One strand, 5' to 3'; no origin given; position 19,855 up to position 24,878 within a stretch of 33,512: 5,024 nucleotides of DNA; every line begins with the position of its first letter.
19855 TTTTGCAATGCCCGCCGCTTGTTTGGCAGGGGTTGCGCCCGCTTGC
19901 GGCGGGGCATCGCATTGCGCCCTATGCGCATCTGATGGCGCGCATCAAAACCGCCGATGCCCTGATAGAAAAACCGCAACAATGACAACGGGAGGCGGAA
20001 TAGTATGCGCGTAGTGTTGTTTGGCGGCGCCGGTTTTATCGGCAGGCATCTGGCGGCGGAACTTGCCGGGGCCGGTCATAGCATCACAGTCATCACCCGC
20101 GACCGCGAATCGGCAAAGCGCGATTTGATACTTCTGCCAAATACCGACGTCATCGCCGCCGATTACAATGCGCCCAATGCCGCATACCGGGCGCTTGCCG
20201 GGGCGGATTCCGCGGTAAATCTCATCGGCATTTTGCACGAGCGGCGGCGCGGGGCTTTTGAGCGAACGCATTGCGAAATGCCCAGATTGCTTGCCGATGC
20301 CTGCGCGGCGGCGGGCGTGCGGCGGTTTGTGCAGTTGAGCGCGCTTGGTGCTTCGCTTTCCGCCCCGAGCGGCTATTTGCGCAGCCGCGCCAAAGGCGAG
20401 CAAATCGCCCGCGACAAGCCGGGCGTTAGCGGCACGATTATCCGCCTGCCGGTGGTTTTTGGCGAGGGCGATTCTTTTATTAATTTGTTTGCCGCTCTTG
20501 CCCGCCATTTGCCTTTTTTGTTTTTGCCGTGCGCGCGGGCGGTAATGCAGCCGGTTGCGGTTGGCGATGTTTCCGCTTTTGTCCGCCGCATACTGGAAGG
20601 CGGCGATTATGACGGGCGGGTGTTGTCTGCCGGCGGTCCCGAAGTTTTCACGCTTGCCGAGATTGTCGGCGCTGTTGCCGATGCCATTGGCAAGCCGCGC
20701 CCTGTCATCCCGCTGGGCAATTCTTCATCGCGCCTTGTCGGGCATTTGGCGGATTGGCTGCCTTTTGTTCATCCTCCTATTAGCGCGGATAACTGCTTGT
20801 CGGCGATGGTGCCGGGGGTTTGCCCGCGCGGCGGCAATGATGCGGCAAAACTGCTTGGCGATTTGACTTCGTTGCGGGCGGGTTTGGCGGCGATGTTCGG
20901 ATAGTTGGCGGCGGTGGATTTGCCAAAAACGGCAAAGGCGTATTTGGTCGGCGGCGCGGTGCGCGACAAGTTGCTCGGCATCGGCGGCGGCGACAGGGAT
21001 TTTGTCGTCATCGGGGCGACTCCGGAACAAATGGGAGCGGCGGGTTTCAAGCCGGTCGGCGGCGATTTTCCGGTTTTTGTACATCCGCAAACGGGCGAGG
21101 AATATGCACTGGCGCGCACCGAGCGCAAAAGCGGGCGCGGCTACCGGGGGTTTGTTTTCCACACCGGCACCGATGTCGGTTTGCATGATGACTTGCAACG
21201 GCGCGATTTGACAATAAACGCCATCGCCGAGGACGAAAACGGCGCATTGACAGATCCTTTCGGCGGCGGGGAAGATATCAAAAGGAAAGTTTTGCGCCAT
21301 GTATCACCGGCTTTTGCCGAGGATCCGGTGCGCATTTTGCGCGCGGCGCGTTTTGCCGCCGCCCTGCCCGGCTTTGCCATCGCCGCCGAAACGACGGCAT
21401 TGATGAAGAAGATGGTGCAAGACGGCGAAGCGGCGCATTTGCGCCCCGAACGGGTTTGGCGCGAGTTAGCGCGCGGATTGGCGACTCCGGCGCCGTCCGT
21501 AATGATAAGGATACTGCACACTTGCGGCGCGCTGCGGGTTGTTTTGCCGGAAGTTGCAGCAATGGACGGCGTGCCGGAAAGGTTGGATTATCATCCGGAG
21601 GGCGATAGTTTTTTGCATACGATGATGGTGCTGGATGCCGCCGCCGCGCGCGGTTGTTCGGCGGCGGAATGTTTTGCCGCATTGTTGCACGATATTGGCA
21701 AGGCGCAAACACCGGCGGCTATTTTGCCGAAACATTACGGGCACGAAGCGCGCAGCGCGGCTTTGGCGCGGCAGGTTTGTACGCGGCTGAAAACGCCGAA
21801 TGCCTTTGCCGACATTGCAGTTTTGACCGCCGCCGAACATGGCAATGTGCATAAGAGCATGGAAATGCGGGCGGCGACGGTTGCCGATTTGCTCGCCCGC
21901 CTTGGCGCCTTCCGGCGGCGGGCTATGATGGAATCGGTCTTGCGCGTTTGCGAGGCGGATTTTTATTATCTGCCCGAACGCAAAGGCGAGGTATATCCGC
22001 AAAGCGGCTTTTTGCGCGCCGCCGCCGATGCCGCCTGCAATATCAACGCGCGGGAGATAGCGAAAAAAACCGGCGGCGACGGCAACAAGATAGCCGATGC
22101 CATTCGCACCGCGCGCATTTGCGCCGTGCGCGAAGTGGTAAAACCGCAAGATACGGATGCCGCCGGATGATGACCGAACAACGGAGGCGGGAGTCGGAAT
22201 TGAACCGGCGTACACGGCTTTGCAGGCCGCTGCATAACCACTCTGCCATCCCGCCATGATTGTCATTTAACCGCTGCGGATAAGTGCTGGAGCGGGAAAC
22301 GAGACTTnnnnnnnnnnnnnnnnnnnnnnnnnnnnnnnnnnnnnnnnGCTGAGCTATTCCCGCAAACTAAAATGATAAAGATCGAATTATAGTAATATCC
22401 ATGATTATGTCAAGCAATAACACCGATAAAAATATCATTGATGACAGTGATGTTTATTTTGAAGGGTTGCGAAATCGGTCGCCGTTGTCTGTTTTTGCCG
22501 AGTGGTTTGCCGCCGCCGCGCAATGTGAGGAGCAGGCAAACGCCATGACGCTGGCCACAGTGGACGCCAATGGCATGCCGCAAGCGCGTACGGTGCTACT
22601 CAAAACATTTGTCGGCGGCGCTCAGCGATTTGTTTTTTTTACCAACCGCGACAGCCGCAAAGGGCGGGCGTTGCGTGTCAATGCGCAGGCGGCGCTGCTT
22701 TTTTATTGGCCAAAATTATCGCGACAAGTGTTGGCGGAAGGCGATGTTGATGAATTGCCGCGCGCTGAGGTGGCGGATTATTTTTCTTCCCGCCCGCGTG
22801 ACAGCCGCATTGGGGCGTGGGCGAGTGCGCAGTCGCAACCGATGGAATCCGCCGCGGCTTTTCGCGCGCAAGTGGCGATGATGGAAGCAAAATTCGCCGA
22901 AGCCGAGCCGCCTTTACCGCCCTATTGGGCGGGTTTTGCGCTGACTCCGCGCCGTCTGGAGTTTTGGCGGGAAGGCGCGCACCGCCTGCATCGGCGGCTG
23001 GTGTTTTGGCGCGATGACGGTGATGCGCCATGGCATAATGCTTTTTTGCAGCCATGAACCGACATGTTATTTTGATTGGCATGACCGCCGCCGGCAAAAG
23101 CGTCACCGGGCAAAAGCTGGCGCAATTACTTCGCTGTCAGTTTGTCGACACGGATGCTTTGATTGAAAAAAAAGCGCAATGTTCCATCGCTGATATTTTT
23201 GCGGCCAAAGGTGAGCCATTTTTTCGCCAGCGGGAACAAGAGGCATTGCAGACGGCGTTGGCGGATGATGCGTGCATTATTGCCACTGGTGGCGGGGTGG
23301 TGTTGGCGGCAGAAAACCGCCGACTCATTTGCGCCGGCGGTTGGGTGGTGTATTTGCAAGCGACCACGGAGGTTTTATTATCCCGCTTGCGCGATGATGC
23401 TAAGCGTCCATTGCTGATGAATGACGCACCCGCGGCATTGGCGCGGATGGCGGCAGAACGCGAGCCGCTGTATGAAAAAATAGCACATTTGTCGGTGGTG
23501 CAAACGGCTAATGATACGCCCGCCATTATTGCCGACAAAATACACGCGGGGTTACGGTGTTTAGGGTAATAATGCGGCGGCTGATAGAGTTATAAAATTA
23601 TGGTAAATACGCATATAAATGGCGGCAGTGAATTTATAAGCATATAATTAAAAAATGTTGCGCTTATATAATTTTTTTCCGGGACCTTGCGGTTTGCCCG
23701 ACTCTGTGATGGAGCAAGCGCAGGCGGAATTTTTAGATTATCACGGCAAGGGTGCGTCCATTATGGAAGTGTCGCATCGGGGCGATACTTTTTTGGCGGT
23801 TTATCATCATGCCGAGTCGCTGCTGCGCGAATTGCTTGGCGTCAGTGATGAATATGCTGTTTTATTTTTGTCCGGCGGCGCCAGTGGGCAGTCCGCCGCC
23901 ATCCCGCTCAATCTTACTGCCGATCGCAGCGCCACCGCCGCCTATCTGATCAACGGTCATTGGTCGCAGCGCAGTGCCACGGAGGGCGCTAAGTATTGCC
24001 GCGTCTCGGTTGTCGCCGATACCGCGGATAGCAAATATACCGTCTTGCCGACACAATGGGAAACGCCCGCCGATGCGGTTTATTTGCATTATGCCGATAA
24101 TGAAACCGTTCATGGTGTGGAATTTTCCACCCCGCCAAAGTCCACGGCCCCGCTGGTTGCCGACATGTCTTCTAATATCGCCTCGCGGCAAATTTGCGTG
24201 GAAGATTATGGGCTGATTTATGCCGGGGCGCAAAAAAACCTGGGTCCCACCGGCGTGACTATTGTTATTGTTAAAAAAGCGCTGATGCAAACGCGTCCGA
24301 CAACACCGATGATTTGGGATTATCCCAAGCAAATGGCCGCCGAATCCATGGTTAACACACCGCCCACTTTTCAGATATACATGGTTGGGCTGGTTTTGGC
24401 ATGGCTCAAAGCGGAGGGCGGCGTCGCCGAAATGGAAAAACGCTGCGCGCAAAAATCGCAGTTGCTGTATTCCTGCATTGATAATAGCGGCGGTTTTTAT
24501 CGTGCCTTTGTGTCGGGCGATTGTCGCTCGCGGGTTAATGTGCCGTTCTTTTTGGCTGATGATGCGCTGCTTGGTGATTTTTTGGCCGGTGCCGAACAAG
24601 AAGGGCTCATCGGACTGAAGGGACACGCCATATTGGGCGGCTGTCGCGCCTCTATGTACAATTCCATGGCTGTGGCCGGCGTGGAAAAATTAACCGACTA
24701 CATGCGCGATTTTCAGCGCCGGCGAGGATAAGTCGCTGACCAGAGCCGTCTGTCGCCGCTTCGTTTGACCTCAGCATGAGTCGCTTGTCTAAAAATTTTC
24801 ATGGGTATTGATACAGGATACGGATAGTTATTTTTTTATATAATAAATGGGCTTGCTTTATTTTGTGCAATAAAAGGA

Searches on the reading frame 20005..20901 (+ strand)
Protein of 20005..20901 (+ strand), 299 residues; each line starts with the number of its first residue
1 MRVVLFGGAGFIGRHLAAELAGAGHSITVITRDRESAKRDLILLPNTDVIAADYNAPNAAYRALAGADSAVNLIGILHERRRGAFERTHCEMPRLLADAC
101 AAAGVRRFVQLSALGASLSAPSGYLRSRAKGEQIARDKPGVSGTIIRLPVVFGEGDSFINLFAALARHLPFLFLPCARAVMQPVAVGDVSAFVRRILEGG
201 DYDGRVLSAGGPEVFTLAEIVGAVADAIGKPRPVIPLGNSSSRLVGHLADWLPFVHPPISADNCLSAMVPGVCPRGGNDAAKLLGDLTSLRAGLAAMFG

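Call 80: search_protein_families(library=pfam, proteins=[window:20005-20901:+], max_evalue=0.001)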
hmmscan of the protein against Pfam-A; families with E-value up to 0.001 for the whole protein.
window:20005-20901:+ (299 aa): 7 families
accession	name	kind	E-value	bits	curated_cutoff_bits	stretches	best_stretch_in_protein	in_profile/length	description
PF01370.27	Epimerase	-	7.5e-15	55.4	20.9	1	3-199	1-227/240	NAD dependent epimerase/dehydratase family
PF13460.12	NAD_binding_10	-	2.9e-14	53.8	27.2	1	7-124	1-120/184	NAD(P)H-binding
PF05368.20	NmrA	-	6.7e-11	42.8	27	1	2-109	4-103/298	NmrA-like family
PF04321.23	RmlD_sub_bind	-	1.4e-06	28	27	0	124-227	125-230/287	RmlD substrate binding domain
PF01073.25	3Beta_HSD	-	2e-06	27.5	22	1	4-115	1-118/280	3-beta hydroxysteroid dehydrogenase/isomerase family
PF03435.24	Sacchrp_dh_NADP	-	4.5e-05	24.2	25.1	1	5-75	2-77/129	Saccharopine dehydrogenase NADP binding domain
PF07993.18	NAD_binding_4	-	0.00085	19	20.1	0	117-160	170-214/258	Male sterility protein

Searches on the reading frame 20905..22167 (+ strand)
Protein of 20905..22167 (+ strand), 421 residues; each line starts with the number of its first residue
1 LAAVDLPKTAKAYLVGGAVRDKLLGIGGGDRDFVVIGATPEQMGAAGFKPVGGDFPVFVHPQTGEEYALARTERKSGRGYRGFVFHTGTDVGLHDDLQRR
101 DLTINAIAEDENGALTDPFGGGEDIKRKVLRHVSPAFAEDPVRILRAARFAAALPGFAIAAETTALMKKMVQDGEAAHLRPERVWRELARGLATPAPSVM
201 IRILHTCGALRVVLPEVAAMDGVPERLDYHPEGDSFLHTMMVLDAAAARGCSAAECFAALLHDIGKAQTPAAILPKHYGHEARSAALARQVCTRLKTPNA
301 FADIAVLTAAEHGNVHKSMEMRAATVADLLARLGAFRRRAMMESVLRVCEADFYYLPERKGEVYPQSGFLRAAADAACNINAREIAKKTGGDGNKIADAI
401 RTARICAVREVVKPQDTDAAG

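Call 80: search_protein_families(library=pfam, proteins=[window:20905-22167:+], max_evalue=0.001)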
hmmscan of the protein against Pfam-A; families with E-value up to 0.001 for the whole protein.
window:20905-22167:+ (421 aa): 3 families
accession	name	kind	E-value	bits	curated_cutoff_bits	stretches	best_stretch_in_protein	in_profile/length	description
PF01743.26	PolyA_pol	-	1.1e-17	65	23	1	12-131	1-126/126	Poly A polymerase head domain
PF12627.12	PolyA_pol_RNAbd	-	1.6e-09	37.8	22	1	156-219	1-62/64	Probable RNA and SrmB- binding site of polymerase A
PF01966.28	HD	-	3.1e-07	31.1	22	1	256-330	28-113/116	HD domain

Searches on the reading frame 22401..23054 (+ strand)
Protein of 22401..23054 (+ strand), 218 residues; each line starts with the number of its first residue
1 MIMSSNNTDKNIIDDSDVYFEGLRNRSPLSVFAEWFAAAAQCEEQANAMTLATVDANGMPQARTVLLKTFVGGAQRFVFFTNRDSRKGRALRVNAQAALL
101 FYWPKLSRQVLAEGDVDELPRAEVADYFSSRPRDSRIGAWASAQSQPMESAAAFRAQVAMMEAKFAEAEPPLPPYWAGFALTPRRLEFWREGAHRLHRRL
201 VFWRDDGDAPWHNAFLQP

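Call 80: search_protein_families(library=pfam, proteins=[window:22401-23054:+], max_evalue=0.001)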
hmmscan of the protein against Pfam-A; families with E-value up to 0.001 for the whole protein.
window:22401-23054:+ (218 aa): 3 families
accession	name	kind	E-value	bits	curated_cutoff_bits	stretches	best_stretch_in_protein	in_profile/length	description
PF01243.27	PNPOx_N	-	2.7e-25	89.5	28.1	1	39-159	5-114/120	Pyridoxamine 5'-phosphate oxidase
PF10590.14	PNP_phzG_C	-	9.1e-11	41.9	27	1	176-218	1-42/42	Pyridoxine 5'-phosphate oxidase C-terminal dimerisation region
PF12766.13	Pyridox_oxase_2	-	1.8e-08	35.3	26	1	40-116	12-96/100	Pyridoxamine 5'-phosphate oxidase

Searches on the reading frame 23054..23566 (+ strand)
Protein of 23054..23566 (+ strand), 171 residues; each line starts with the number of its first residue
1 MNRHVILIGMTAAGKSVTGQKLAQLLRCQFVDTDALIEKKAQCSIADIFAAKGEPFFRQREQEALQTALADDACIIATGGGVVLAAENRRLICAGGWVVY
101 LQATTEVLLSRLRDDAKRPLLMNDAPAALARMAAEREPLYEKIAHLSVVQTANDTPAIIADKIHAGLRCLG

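Call 80: search_protein_families(library=pfam, proteins=[window:23054-23566:+], max_evalue=0.001)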
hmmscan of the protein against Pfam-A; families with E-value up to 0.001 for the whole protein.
window:23054-23566:+ (171 aa): 3 families
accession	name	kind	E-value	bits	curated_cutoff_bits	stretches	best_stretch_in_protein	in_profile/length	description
PF01202.28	SKI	-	6.3e-46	156.8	22.1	1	12-164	2-155/159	Shikimate kinase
PF13238.12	AAA_18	-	4.3e-06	27.6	29.4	1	5-117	1-113/128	AAA domain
PF13671.12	AAA_33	-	0.00016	22.4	27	1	5-113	2-116/143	AAA domain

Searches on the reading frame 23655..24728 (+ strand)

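Call 45: search_protein_families(library=pfam, proteins=[window:23655-24728:+], max_evalue=0.05)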
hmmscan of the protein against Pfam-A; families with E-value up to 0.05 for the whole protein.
window:23655-24728:+ (358 aa): 1 family
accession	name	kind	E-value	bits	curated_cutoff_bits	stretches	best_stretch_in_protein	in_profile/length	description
PF00266.25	Aminotran_5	-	2.3e-39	135.9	21.5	1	5-346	2-371/371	Aminotransferase class-V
